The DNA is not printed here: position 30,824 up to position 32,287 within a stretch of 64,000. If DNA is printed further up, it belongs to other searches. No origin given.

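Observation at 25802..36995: Eight-gene operon wiring a NuoE/NuoF (Bfu-type) module and an HdrA-MvhD fusion to an FrhB-family protein and a split GltB-like module: candidate uncharacterised electron-bifurcating oxidoreductase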

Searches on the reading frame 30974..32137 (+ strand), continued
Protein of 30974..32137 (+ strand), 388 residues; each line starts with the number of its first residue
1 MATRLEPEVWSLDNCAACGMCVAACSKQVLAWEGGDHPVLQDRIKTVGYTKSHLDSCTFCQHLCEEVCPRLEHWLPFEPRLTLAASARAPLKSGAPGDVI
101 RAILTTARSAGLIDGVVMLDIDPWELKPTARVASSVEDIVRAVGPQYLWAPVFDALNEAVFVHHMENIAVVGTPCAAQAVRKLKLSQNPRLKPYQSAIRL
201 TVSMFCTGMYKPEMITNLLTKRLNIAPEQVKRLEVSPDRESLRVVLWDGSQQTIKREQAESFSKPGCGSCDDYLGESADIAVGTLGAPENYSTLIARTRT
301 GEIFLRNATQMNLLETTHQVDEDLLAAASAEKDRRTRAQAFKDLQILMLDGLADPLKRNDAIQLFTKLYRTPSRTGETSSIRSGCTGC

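Call 51: search_protein_families(library=pfam, proteins=[L028:3899-7078:+, L035:8698-9210:+, L035:9228-9977:+, L012:13776-15047:+, L012:15972-17993:+, L017:14332-15633:+, L017:15639-17543:+, L023:13467-13982:+, L023:13992-14327:+, L014:4293-4676:+], max_evalue=0.0001)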
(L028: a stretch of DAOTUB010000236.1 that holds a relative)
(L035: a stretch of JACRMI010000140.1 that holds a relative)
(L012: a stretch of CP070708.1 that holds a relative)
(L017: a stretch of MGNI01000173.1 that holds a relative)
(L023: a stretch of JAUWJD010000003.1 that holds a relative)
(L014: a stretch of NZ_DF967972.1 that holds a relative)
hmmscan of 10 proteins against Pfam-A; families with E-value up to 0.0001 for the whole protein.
L028:3899-7078:+ (1060 aa): 15 families
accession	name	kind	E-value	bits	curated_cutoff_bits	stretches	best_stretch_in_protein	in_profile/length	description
PF01512.22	Complex1_51K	-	3.3e-42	144.3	31.2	1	182-353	1-149/150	Nuo51 FMN-binding domain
PF07992.20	Pyr_redox_2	-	1.3e-37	130.2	26.1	1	657-954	2-291/291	Pyridine nucleotide-disulphide oxidoreductase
PF10589.14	NADH_4Fe-4S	-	1.8e-34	117.9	23.5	1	464-548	1-85/85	NADH-ubiquinone oxidoreductase-F iron-sulfur binding region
PF14691.11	Fer4_20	-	8.1e-24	84.1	25.8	1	556-643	21-111/113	Dihydroprymidine dehydrogenase domain II, 4Fe-4S cluster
PF00070.33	Pyr_redox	-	1.7e-11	44.9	22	1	790-863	1-79/82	Pyridine nucleotide-disulphide oxidoreductase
PF13738.12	Pyr_redox_3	-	9.1e-09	35.4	30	0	744-859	126-236/305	Pyridine nucleotide-disulphide oxidoreductase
PF01257.25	2Fe-2S_thioredx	-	3.6e-08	33.8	24.8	1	29-104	64-143/145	Thioredoxin-like [2Fe-2S] ferredoxin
PF13450.12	NAD_binding_8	-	5.5e-08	33.4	21.9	1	660-693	1-34/68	NAD(P)-binding Rossmann-like domain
PF01266.30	DAO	-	1.3e-07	32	27.9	1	657-691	1-35/353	FAD dependent oxidoreductase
PF10531.15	SLBB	-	1.1e-06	28.9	27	1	377-425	2-53/55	SLBB domain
PF00890.30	FAD_binding_2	-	1.9e-06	27.8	20.4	1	658-695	2-39/414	FAD binding domain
PF12831.13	FAD_oxidored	-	2.2e-05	24.4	27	1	658-697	2-41/416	FAD dependent oxidoreductase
PF13241.12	NAD_binding_7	-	4.9e-05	24.3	22.1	0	785-835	4-50/104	Putative NAD(P)-binding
PF01262.27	AlaDh_PNT_C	-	8.5e-05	22.5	23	0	778-813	18-53/214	Alanine dehydrogenase/PNT, C-terminal domain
PF03486.20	HI0933_like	-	9.9e-05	22.3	50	0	657-690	2-35/244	HI0933-like protein Rossmann domain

L035:8698-9210:+ (171 aa): 1 family
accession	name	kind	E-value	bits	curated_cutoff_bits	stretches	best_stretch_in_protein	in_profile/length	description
PF04075.20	F420H2_quin_red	-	1.5e-22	80.6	22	1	43-164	14-129/130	F420H(2)-dependent quinone reductase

L035:9228-9977:+ (250 aa): 0 families

L012:13776-15047:+ (424 aa): 2 families
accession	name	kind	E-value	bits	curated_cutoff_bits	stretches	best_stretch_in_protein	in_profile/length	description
PF00208.27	ELFV_dehydrog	-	3.2e-80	269.8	23.4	1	189-421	1-241/241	Glutamate/Leucine/Phenylalanine/Valine dehydrogenase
PF02812.23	ELFV_dehydrog_N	-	3.6e-56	188.8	25.3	1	43-170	1-128/129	Glu/Leu/Phe/Val dehydrogenase, dimerisation domain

L012:15972-17993:+ (674 aa): 4 families
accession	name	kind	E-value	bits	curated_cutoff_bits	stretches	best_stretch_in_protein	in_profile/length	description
PF00326.27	Peptidase_S9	-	2.4e-54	184.5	22.6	1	465-674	3-210/213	Prolyl oligopeptidase family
PF07676.18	PD40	-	4.5e-19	68.3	20.9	1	73-100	11-37/38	WD40-like Beta Propeller Repeat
PF20434.5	BD-FAE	-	2.6e-07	30.8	26.8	1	523-628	85-212/215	BD-FAE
PF00930.27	DPPIV_N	-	9.5e-07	28.3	22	0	179-253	261-324/354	Dipeptidyl peptidase IV (DPP IV) N-terminal region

L017:14332-15633:+ (434 aa): 6 families
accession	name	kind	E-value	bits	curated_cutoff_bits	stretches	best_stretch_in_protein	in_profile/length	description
PF01926.29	MMR_HSR1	-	8e-18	65.1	21.9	1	75-186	2-113/113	50S ribosome-binding GTPase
PF00009.33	GTP_EFTU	-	1.6e-14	54.3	26.5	1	120-232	71-184/188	Elongation factor Tu GTP binding domain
PF02421.24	FeoB_N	-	4.8e-10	39.6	27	1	74-228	2-154/156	Ferrous iron transport protein B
PF05128.17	DUF697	-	9.5e-10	38.9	27.7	1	254-316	23-86/162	Domain of unknown function (DUF697)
PF03193.22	RsgA_GTPase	-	3.9e-06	27.2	30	0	61-131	96-171/174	RsgA GTPase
PF00350.29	Dynamin_N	-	1.2e-05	25.9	27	0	120-186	103-167/168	Dynamin family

L017:15639-17543:+ (635 aa): 3 families
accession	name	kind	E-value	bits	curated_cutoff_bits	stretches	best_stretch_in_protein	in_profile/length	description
PF00326.27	Peptidase_S9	-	2.4e-25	89.7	22.6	2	508-635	84-210/213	Prolyl oligopeptidase family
PF20434.5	BD-FAE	-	9.9e-08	32.2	26.8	0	515-595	135-215/215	BD-FAE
PF00561.26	Abhydrolase_1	-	9.1e-05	22.7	25.8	0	546-615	176-241/245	alpha/beta hydrolase fold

L023:13467-13982:+ (172 aa): 0 families

L023:13992-14327:+ (112 aa): 0 families

L014:4293-4676:+ (128 aa): 0 families

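Call 53: find_encoding_contigs(protein=P0079, flank=10000, max_places=1)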
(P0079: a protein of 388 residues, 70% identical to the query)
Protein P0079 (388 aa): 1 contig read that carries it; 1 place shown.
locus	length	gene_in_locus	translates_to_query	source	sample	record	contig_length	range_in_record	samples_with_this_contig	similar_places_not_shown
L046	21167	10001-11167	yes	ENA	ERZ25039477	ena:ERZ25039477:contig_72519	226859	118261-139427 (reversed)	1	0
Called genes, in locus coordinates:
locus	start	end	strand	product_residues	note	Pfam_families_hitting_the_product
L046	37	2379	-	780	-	PF13328:HD_4, PF01966:HD, PF04607:RelA_SpoT, PF02824:TGS, PF19296:RelA_AH, PF28438:RelA_RIS, PF13291:ACT_4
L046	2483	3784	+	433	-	PF01590:GAF, PF13185:GAF_2, PF13492:GAF_3, PF00512:HisKA, PF02518:HATPase_c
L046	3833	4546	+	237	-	PF00072:Response_reg, PF00486:Trans_reg_C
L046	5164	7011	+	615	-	PF01257:2Fe-2S_thioredx, PF01512:Complex1_51K, PF10531:SLBB (faint), PF10589:NADH_4Fe-4S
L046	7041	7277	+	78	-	PF13510:Fer2_4, PF00111:Fer2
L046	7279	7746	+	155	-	PF13484:Fer4_16 (faint), PF13534:Fer4_17 (faint), PF13237:Fer4_10 (weak), PF12838:Fer4_7, PF13187:Fer4_9 (weak), PF14697:Fer4_21, PF12837:Fer4_6 (weak), PF00037:Fer4, +3 more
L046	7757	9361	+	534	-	PF07992:Pyr_redox_2 (weak), PF13738:Pyr_redox_3 (weak), PF00070:Pyr_redox (faint), PF13450:NAD_binding_8 (weak)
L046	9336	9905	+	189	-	PF00037:Fer4, PF12797:Fer4_2 (weak), PF12837:Fer4_6, PF12838:Fer4_7 (weak), PF13484:Fer4_16 (weak), PF02662:FlpD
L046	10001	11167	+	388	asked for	PF13534:Fer4_17 (faint), PF12838:Fer4_7 (weak), PF13187:Fer4_9 (weak), PF04432:FrhB_FdhB_C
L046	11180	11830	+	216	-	PF01493:GXGXG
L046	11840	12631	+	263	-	PF12837:Fer4_6 (faint), PF12838:Fer4_7 (faint), PF14697:Fer4_21 (weak), PF13484:Fer4_16 (faint), PF13187:Fer4_9 (weak), PF00037:Fer4 (weak), PF01645:Glu_synthase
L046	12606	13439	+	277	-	PF01645:Glu_synthase, PF01070:FMN_dh, PF00478:IMPDH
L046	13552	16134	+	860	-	PF01326:PPDK_N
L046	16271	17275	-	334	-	PF00188:CAP, PF01476:LysM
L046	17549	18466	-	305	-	PF02811:PHP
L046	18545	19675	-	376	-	PF00583:Acetyltransf_1 (faint)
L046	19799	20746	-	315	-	PF00248:Aldo_ket_red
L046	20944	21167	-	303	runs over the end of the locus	PF01370:Epimerase, PF13460:NAD_binding_10 (faint), PF08338:DUF1731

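Call 54: find_encoding_contigs(protein=P0119, flank=10000, max_places=1)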
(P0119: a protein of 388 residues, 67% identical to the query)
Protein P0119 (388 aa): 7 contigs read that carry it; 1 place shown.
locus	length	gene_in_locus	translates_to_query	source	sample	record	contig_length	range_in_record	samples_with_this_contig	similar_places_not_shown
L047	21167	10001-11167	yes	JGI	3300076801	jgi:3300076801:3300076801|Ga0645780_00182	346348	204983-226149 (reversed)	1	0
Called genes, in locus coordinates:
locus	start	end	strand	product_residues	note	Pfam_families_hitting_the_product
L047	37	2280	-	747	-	PF01966:HD, PF13328:HD_4, PF04607:RelA_SpoT, PF02824:TGS, PF19296:RelA_AH, PF28438:RelA_RIS, PF01842:ACT (weak), PF13291:ACT_4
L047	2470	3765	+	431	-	PF01590:GAF (weak), PF13185:GAF_2, PF13492:GAF_3, PF00512:HisKA, PF02518:HATPase_c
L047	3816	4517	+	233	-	PF00072:Response_reg, PF00486:Trans_reg_C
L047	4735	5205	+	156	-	PF01257:2Fe-2S_thioredx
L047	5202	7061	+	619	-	PF01257:2Fe-2S_thioredx, PF01512:Complex1_51K, PF10531:SLBB (faint), PF00037:Fer4 (faint), PF10589:NADH_4Fe-4S, PF12797:Fer4_2 (faint), PF12838:Fer4_7 (weak), PF14697:Fer4_21 (weak), +1 more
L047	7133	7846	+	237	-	PF13510:Fer2_4, PF00111:Fer2, PF12797:Fer4_2 (faint), PF12838:Fer4_7, PF14697:Fer4_21, PF13187:Fer4_9 (weak), PF00037:Fer4 (weak), PF12837:Fer4_6 (weak), +1 more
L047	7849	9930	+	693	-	PF13738:Pyr_redox_3 (weak), PF00037:Fer4, PF12837:Fer4_6 (weak), PF12838:Fer4_7, PF13187:Fer4_9, PF13237:Fer4_10, PF14697:Fer4_21 (weak), PF02662:FlpD, +6 more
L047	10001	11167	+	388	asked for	PF12838:Fer4_7 (weak), PF13187:Fer4_9 (weak), PF04432:FrhB_FdhB_C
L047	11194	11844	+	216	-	PF01493:GXGXG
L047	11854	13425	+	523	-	PF12838:Fer4_7 (faint), PF14697:Fer4_21, PF13187:Fer4_9 (weak), PF00037:Fer4 (weak), PF01645:Glu_synthase, PF00478:IMPDH, PF01070:FMN_dh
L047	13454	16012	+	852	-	PF01326:PPDK_N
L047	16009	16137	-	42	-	-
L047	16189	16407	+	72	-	-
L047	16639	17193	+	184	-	PF01625:PMSR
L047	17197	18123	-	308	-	PF24807:WD40_CDC20-Fz, PF24814:WD40_Prp19, PF25172:Beta-prop_WDR3_2nd, PF25173:Beta-prop_WDR3_1st, PF23381:Beta-prop_IFT122_1st, PF23414:Beta-prop_EML_2, PF25174:Beta-prop_THOC3, PF25175:Beta-prop_WDR5, +26 more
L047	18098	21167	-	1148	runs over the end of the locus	PF03704:BTAD, PF00069:Pkinase, PF07714:PK_Tyr_Ser-Thr, PF20703:nSTAND1, PF23381:Beta-prop_IFT122_1st, PF25173:Beta-prop_WDR3_1st, PF25175:Beta-prop_WDR5, PF25391:WD40_Gbeta, +23 more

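Call 78: search_protein_families(library=pfam, proteins=[L044:12-974:+, L044:983-2023:+, L044:2023-2853:+, L044:2748-3338:+, L044:3396-4529:+, L044:4546-5445:+, L044:8927-10483:+], max_evalue=0.001)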
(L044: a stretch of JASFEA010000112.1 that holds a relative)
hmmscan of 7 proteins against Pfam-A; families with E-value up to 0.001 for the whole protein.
L044:12-974:+ (321 aa): 8 families
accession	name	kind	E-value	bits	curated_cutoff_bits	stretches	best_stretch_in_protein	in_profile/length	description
PF12797.12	Fer4_2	-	1.7e-07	31.2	24.5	2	206-222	6-22/22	4Fe-4S binding domain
PF13187.11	Fer4_9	-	1.3e-06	28.8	27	1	209-275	1-50/52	4Fe-4S dicluster domain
PF13183.11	Fer4_8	-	2.9e-06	28.2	27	1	208-276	3-68/68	4Fe-4S dicluster domain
PF04432.18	FrhB_FdhB_C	-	4.3e-06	27.1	23.3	1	73-178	2-115/150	Coenzyme F420 hydrogenase/dehydrogenase, beta subunit C terminus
PF00037.32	Fer4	-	2e-05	24.7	21.1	1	260-275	6-21/24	4Fe-4S binding domain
PF13237.11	Fer4_10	-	2.2e-05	24.7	25.5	0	259-283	6-22/53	4Fe-4S dicluster domain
PF13534.11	Fer4_17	-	3.2e-05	24.8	22.2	1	209-276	1-60/61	4Fe-4S dicluster domain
PF12838.12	Fer4_7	-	0.00024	22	27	0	209-275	1-51/52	4Fe-4S dicluster domain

L044:983-2023:+ (347 aa): 15 families
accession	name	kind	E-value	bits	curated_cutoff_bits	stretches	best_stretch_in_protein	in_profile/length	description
PF17179.9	Fer4_22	-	2.7e-34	118.3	27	1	236-328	1-94/95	4Fe-4S dicluster domain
PF00037.32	Fer4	-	1.2e-09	38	21.1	1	312-329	5-22/24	4Fe-4S binding domain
PF12797.12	Fer4_2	-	6e-08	32.6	24.5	1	234-249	7-22/22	4Fe-4S binding domain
PF13237.11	Fer4_10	-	8.5e-08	32.4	25.5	1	312-328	6-22/53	4Fe-4S dicluster domain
PF13183.11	Fer4_8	-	2e-07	31.9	27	1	234-329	2-68/68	4Fe-4S dicluster domain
PF13534.11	Fer4_17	-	5.2e-07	30.6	22.2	0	224-248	33-57/61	4Fe-4S dicluster domain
PF12838.12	Fer4_7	-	9.3e-07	29.7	27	1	236-329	1-52/52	4Fe-4S dicluster domain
PF12837.12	Fer4_6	-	2.6e-06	27.5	25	1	313-329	7-23/24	4Fe-4S binding domain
PF14697.11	Fer4_21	-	3.2e-06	27.6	35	0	312-328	38-54/59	4Fe-4S dicluster domain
PF13746.11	Fer4_18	-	4.2e-06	27.4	27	0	305-333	51-79/114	4Fe-4S dicluster domain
PF25160.1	LdpA_Fe-S-bd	-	1.7e-05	25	27.6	1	312-328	25-41/49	LdpA Fe-S cluster-binding domain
PF13187.11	Fer4_9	-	1.9e-05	25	27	0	236-328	1-50/52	4Fe-4S dicluster domain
PF12798.12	Fer4_3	-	0.00021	22.3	27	0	315-328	1-14/15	4Fe-4S binding domain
PF12800.12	Fer4_4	-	0.00055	20.5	24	1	313-327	2-16/17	4Fe-4S binding domain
PF13484.11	Fer4_16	-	0.00061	21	30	0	315-329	2-16/66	4Fe-4S double cluster binding domain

L044:2023-2853:+ (277 aa): 4 families
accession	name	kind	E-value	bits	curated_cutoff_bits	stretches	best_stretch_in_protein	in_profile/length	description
PF00175.26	NAD_binding_1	-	2.2e-17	64.1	22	1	118-219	2-107/109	Oxidoreductase NAD-binding domain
PF10418.14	DHODB_Fe-S_bind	-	1e-10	41.6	23.9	1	238-270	1-40/41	Iron-sulfur cluster binding domain of dihydroorotate dehydrogenase B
PF00970.30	FAD_binding_6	-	0.00013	22.7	21.1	1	30-105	18-99/99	Oxidoreductase FAD-binding domain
PF08030.17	NAD_binding_6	-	0.00076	20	22.2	0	114-171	3-65/156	Ferric reductase NAD binding domain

L044:2748-3338:+ (197 aa): 7 families
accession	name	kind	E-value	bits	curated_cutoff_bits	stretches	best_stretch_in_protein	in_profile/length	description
PF13183.11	Fer4_8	-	4.1e-11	43.7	27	1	69-129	4-68/68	4Fe-4S dicluster domain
PF13187.11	Fer4_9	-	2.5e-09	37.5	27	1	69-128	1-50/52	4Fe-4S dicluster domain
PF13534.11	Fer4_17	-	1.2e-08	35.7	22.2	1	69-129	1-60/61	4Fe-4S dicluster domain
PF13237.11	Fer4_10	-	3.2e-06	27.4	25.5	1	69-126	8-53/53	4Fe-4S dicluster domain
PF25160.1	LdpA_Fe-S-bd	-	7.9e-05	22.8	27.6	0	66-87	24-45/49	LdpA Fe-S cluster-binding domain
PF13484.11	Fer4_16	-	8.7e-05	23.7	30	1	69-128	1-66/66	4Fe-4S double cluster binding domain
PF12838.12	Fer4_7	-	0.00034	21.4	27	1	69-129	1-52/52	4Fe-4S dicluster domain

L044:3396-4529:+ (378 aa): 9 families
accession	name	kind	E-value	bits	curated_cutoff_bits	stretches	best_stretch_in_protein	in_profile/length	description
PF04432.18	FrhB_FdhB_C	-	1.9e-37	128.9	23.3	1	191-334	2-143/150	Coenzyme F420 hydrogenase/dehydrogenase, beta subunit C terminus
PF04422.18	FrhB_FdhB_N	-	1.2e-20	73.8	22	1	93-165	1-74/78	Coenzyme F420 hydrogenase/dehydrogenase, beta subunit N-term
PF14697.11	Fer4_21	-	4.3e-07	30.4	35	1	17-69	2-53/59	4Fe-4S dicluster domain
PF13237.11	Fer4_10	-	2.7e-06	27.7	25.5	1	17-68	3-53/53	4Fe-4S dicluster domain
PF12838.12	Fer4_7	-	2e-05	25.4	27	1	23-69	2-50/52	4Fe-4S dicluster domain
PF13183.11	Fer4_8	-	0.00012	23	27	0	55-75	3-23/68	4Fe-4S dicluster domain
PF00037.32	Fer4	-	0.00028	21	21.1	1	53-68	4-19/24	4Fe-4S binding domain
PF13187.11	Fer4_9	-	0.00036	21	27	1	23-70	2-50/52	4Fe-4S dicluster domain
PF12797.12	Fer4_2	-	0.00084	19.6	24.5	1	53-68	6-21/22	4Fe-4S binding domain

L044:4546-5445:+ (300 aa): 13 families
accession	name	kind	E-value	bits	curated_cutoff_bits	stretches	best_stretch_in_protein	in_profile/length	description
PF01257.25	2Fe-2S_thioredx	-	5.5e-49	166.2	24.8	1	157-300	2-145/145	Thioredoxin-like [2Fe-2S] ferredoxin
PF12831.13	FAD_oxidored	-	5.7e-07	29.6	27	1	22-59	2-39/416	FAD dependent oxidoreductase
PF13237.11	Fer4_10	-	3.7e-06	27.2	25.5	1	116-142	3-29/53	4Fe-4S dicluster domain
PF12797.12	Fer4_2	-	3.9e-06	26.9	24.5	1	115-134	3-22/22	4Fe-4S binding domain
PF00037.32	Fer4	-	8.8e-06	25.8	21.1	1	116-134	2-20/24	4Fe-4S binding domain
PF12837.12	Fer4_6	-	4e-05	23.8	25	1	117-134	4-21/24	4Fe-4S binding domain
PF07992.20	Pyr_redox_2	-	5.5e-05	23.2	26.1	1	22-72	3-42/291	Pyridine nucleotide-disulphide oxidoreductase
PF13450.12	NAD_binding_8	-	8.1e-05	23.3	21.9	1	24-60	1-37/68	NAD(P)-binding Rossmann-like domain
PF00070.33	Pyr_redox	-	0.00025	21.9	22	0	22-55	2-35/82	Pyridine nucleotide-disulphide oxidoreductase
PF01134.28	GIDA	-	0.00028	20.5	22.1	1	22-78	2-43/391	Glucose inhibited division protein A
PF00890.30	FAD_binding_2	-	0.00029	20.6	20.4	1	22-59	2-39/414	FAD binding domain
PF01266.30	DAO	-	0.00031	20.8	27.9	1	22-57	2-38/353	FAD dependent oxidoreductase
PF03486.20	HI0933_like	-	0.00091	19.2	50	0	22-55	3-36/244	HI0933-like protein Rossmann domain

L044:8927-10483:+ (519 aa): 15 families
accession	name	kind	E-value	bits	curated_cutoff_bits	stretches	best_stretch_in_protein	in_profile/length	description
PF07992.20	Pyr_redox_2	-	1.3e-11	45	26.1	1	146-266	4-119/291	Pyridine nucleotide-disulphide oxidoreductase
PF12831.13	FAD_oxidored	-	1.5e-09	38.1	27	1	146-189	3-46/416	FAD dependent oxidoreductase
PF00890.30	FAD_binding_2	-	1e-08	35.3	20.4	1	146-182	3-39/414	FAD binding domain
PF13450.12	NAD_binding_8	-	1.5e-08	35.2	21.9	1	147-182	1-36/68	NAD(P)-binding Rossmann-like domain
PF01266.30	DAO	-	1.9e-07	31.4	27.9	1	146-179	3-37/353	FAD dependent oxidoreductase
PF12837.12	Fer4_6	-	8.9e-07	29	25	1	489-512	1-24/24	4Fe-4S binding domain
PF01134.28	GIDA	-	3.9e-06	26.6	22.1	1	146-174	3-31/391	Glucose inhibited division protein A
PF00037.32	Fer4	-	1.1e-05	25.5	21.1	1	491-512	2-23/24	4Fe-4S binding domain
PF01593.30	Amino_oxidase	-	1.4e-05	25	19.8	1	152-182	1-31/443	Flavin containing amine oxidoreductase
PF12838.12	Fer4_7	-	4.1e-05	24.4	27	1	489-511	30-52/52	4Fe-4S dicluster domain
PF03486.20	HI0933_like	-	0.00018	21.5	50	1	146-179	4-37/244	HI0933-like protein Rossmann domain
PF12797.12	Fer4_2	-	0.00028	21.1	24.5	1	492-509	5-22/22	4Fe-4S binding domain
PF13738.12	Pyr_redox_3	-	0.00039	20.2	30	1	142-254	164-267/305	Pyridine nucleotide-disulphide oxidoreductase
PF13237.11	Fer4_10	-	0.00082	19.7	25.5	1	492-511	4-25/53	4Fe-4S dicluster domain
PF01494.25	FAD_binding_3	-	0.00082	19.1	22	0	146-175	5-34/349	FAD binding domain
